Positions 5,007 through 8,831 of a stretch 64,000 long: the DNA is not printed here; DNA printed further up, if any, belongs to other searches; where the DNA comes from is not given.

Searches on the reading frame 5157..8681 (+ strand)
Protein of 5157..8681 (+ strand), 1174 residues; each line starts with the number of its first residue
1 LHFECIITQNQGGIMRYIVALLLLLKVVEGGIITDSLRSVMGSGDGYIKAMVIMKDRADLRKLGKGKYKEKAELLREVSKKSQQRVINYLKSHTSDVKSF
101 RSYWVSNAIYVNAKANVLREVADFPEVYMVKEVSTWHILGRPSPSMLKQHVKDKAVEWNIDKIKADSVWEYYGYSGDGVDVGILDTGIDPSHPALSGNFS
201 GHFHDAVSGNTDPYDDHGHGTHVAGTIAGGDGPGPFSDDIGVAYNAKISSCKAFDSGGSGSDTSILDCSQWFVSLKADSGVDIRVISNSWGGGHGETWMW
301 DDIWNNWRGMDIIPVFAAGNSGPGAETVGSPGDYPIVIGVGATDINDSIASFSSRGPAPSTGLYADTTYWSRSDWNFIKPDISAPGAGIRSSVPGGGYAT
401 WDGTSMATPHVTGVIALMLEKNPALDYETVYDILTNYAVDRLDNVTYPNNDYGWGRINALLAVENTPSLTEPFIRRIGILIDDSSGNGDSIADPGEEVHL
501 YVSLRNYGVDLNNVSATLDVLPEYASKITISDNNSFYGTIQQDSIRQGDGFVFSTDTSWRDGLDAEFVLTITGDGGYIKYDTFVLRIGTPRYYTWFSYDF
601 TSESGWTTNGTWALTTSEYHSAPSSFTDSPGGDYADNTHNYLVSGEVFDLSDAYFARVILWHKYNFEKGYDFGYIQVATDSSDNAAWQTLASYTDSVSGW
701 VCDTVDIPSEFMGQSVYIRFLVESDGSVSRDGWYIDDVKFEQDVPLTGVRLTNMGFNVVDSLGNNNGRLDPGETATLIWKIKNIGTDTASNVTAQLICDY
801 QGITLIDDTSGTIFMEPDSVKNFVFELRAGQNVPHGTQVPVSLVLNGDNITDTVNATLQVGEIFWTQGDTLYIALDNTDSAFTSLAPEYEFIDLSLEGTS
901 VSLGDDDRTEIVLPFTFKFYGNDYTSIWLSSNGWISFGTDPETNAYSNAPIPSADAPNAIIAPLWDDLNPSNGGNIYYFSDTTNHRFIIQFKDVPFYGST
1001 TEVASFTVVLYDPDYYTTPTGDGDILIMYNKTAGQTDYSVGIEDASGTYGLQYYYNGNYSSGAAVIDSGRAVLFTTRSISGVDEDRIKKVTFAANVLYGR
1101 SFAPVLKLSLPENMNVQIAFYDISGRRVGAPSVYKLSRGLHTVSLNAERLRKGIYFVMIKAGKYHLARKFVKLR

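Call 65: search_protein_families(library=pfam, proteins=[window:5157-8681:+], max_evalue=0.00001)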
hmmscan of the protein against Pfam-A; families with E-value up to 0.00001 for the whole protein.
window:5157-8681:+ (1174 aa): 4 families
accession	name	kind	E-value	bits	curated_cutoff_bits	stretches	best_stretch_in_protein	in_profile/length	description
PF00082.27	Peptidase_S8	-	2.1e-56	191.8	21.8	1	176-455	1-288/288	Subtilase family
PF06119.19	NIDO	-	1.6e-06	28.7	25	1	926-985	2-56/186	Nidogen-like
PF20773.4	InhA-like_MAM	-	5.1e-06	26.6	26.9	0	636-743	47-165/191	Immune inhibitor A-like, MAM domain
PF18962.6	Por_Secre_tail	-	5.4e-06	27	27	0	1112-1171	18-74/75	Secretion system C-terminal sorting domain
